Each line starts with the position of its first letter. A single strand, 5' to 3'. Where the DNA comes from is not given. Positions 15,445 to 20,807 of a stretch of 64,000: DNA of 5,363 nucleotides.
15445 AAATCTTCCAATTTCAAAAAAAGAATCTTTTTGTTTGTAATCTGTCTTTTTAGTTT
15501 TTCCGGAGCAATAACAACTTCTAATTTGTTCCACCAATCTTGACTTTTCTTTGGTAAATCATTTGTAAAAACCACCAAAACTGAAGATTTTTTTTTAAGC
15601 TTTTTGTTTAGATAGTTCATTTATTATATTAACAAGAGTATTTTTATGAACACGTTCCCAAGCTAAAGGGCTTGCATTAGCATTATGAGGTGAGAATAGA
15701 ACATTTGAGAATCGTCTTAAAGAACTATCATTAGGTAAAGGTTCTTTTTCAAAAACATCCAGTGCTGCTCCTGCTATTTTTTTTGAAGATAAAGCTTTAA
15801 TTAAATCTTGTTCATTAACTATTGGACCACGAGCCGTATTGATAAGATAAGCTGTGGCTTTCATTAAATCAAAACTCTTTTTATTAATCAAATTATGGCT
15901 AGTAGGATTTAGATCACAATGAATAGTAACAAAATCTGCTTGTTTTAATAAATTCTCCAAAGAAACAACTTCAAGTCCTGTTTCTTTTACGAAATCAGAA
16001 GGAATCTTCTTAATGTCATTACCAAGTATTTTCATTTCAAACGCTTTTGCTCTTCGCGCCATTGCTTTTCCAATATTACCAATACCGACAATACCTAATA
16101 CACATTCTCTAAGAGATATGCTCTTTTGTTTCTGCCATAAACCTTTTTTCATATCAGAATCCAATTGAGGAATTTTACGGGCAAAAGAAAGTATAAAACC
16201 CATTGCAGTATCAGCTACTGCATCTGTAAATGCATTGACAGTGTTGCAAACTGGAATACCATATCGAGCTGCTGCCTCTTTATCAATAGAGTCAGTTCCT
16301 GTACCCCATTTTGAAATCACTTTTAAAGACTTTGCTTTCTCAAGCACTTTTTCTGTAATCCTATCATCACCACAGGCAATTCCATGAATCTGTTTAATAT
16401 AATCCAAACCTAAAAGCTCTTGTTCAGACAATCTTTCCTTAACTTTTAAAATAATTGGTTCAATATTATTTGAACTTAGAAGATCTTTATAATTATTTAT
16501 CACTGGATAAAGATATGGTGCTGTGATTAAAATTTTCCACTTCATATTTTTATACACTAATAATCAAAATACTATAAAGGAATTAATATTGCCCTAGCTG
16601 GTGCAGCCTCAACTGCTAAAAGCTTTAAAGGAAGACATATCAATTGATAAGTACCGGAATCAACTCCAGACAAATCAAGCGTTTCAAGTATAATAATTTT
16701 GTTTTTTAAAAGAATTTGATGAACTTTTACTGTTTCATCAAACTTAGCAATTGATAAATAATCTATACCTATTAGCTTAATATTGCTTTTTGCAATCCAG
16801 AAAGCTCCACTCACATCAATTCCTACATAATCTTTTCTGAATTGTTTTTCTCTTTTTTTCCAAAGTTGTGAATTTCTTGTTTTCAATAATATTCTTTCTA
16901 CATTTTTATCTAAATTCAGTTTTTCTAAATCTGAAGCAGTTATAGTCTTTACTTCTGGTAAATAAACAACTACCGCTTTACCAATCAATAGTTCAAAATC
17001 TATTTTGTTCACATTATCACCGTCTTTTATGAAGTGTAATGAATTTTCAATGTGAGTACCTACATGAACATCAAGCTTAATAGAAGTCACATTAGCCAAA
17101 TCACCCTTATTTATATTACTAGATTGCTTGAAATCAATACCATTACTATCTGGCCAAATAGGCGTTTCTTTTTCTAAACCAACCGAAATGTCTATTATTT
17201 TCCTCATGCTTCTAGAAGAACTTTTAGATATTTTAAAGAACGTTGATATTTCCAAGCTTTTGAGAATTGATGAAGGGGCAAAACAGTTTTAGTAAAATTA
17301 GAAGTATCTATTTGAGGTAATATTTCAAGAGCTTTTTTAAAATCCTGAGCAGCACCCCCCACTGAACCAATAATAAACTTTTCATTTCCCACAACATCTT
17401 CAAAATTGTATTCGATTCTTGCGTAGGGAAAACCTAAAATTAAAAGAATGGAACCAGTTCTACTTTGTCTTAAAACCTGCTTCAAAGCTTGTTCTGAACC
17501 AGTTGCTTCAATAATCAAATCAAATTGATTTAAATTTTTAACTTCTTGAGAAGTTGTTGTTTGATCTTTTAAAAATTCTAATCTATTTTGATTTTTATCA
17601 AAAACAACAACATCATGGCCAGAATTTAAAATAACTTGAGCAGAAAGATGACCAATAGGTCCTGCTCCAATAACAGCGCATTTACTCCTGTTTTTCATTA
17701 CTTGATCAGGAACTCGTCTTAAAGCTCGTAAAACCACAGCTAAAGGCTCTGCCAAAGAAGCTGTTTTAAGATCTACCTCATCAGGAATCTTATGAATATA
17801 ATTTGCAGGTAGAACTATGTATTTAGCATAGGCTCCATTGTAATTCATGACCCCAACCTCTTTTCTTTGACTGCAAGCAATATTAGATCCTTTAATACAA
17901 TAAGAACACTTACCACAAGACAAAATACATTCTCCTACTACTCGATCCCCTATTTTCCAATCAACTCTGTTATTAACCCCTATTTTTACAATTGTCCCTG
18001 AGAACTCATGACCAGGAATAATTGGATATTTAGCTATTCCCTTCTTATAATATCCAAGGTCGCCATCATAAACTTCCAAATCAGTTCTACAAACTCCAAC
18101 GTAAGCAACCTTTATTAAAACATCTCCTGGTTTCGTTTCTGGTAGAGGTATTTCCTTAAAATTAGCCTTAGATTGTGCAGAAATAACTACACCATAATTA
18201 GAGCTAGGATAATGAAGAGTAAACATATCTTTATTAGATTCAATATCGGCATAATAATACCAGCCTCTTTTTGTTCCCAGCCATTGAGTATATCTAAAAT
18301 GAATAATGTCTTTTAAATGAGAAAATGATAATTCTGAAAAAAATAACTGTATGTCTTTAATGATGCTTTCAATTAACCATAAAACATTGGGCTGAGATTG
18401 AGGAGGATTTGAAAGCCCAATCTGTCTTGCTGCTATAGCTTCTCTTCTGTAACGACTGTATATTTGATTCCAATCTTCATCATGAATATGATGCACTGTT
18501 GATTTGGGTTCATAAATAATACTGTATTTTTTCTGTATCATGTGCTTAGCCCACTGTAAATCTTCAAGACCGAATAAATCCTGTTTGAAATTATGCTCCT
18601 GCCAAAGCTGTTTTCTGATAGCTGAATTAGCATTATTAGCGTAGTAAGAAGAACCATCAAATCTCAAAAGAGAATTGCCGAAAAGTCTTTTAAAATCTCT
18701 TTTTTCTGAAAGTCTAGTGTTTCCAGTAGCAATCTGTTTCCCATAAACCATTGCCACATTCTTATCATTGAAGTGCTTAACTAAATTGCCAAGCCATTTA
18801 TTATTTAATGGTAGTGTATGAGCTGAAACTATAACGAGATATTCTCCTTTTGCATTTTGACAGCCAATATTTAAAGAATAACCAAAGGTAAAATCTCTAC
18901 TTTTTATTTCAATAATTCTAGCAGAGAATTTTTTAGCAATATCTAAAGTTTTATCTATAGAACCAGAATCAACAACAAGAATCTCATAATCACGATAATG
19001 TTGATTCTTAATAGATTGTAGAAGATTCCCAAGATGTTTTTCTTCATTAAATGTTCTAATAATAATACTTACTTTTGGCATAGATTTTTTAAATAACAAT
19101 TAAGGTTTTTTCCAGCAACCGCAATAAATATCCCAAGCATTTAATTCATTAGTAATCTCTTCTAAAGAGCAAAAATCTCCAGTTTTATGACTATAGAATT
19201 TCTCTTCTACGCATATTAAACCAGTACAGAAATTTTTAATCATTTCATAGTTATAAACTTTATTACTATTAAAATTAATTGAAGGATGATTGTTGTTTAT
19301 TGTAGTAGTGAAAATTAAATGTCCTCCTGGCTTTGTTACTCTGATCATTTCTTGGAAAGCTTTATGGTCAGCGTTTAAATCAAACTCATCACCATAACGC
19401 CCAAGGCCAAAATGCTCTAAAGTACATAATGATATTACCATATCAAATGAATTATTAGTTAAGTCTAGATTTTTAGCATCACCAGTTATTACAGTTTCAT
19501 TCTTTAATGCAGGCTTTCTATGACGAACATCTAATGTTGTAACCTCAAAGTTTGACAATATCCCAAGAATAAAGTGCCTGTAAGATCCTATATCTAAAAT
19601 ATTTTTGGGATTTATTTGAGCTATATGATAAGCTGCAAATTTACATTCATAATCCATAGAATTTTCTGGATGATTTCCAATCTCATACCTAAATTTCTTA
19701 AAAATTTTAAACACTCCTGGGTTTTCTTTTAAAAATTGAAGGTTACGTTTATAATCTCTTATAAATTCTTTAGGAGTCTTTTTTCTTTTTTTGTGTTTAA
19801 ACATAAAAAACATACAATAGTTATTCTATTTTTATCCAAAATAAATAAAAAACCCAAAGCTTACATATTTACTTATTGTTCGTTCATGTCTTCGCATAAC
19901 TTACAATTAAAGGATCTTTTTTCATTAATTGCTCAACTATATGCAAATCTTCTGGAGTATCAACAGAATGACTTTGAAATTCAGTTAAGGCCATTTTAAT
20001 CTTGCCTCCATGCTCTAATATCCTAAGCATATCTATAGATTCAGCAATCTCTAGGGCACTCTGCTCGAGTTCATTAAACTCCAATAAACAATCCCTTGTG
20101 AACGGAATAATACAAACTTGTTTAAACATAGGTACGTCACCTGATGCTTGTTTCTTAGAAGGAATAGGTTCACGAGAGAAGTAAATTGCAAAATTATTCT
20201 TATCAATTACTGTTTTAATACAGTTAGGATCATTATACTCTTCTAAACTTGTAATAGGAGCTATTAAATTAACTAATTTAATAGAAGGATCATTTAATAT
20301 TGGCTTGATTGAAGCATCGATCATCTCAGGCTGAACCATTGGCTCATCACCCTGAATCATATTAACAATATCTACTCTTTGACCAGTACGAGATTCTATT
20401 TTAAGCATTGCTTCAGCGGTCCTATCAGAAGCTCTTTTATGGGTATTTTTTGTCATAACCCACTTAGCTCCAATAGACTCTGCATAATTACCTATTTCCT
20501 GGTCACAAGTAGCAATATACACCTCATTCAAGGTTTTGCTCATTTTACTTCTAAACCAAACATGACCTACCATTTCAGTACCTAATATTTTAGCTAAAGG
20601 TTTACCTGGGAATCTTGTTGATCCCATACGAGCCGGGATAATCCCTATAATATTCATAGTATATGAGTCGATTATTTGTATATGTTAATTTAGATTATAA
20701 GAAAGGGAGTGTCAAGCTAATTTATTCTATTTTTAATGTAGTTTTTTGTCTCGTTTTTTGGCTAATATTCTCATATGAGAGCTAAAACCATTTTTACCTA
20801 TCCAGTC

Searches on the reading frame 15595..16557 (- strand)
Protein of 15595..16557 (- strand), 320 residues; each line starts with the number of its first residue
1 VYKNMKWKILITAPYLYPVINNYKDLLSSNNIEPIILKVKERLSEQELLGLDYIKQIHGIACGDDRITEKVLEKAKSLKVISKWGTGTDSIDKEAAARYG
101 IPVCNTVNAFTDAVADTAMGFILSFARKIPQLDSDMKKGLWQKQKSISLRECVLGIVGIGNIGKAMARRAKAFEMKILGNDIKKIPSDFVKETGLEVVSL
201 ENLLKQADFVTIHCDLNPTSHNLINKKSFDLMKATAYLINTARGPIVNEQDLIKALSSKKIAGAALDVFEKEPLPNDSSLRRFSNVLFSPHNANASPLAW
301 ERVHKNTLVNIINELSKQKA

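Call 88: search_protein_families(library=pfam, proteins=[window:15595-16557:-], max_evalue=1e-8)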
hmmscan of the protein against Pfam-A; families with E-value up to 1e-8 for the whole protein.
window:15595-16557:- (320 aa): 2 families
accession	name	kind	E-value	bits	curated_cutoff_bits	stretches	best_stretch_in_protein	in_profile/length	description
PF02826.25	2-Hacid_dh_C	-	5e-61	205.6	25.1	1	119-293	1-178/178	D-isomer specific 2-hydroxyacid dehydrogenase, NAD binding domain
PF00389.36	2-Hacid_dh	-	2.6e-17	63.2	24.6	1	39-312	24-121/134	D-isomer specific 2-hydroxyacid dehydrogenase, catalytic domain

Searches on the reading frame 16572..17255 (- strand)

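Call 88: search_protein_families(library=pfam, proteins=[window:16572-17255:-], max_evalue=1e-8)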
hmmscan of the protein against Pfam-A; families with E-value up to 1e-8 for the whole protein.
window:16572-17255:- (227 aa): 1 family
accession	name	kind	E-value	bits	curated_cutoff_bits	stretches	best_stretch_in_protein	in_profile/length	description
PF04199.19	Cyclase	-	3.1e-19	70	23.1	1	21-169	1-140/142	Putative cyclase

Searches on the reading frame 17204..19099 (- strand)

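Call 88: search_protein_families(library=pfam, proteins=[window:17204-19099:-], max_evalue=1e-8)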
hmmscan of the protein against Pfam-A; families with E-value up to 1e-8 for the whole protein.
window:17204-19099:- (631 aa): 5 families
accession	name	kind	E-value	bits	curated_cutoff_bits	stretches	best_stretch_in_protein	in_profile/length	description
PF08240.17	ADH_N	-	1.7e-29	102.6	23.5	1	323-440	1-104/104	Alcohol dehydrogenase GroES-like domain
PF00535.33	Glycos_transf_2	-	1.2e-24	87.6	23.3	1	11-135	1-128/168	Glycosyl transferase family 2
PF16912.11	Glu_dehyd_C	-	2.1e-13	50.7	34.9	1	447-619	4-201/211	Glucose dehydrogenase C-terminus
PF00107.32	ADH_zinc_N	-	8.3e-12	45.6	31.8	1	481-594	1-127/129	Zinc-binding dehydrogenase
PF13641.12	Glyco_tranf_2_3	-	2.9e-10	41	27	1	8-221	1-228/230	Glycosyltransferase like family 2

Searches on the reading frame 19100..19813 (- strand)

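Call 88: search_protein_families(library=pfam, proteins=[window:19100-19813:-], max_evalue=1e-8)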
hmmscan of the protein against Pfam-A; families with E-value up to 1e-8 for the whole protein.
window:19100-19813:- (237 aa): 1 family
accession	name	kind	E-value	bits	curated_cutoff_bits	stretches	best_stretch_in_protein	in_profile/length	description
PF08241.18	Methyltransf_11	-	2.5e-10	41.3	21.2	1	102-168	40-95/95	Methyltransferase domain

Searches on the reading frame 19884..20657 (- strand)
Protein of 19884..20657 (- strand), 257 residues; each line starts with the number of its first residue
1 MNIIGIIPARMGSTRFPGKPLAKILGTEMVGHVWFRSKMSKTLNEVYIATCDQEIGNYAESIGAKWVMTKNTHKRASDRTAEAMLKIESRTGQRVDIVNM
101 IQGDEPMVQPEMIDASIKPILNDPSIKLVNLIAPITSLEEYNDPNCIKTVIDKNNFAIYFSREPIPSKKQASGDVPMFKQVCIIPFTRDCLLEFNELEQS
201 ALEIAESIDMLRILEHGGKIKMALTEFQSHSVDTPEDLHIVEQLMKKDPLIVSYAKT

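Call 88: search_protein_families(library=pfam, proteins=[window:19884-20657:-], max_evalue=1e-8)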
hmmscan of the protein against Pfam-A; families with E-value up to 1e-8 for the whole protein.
window:19884-20657:- (257 aa): 1 family
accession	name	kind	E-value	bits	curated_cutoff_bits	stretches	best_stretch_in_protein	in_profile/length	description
PF02348.25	CTP_transf_3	-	4.7e-42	144.7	22.6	1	4-220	1-217/217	Cytidylyltransferase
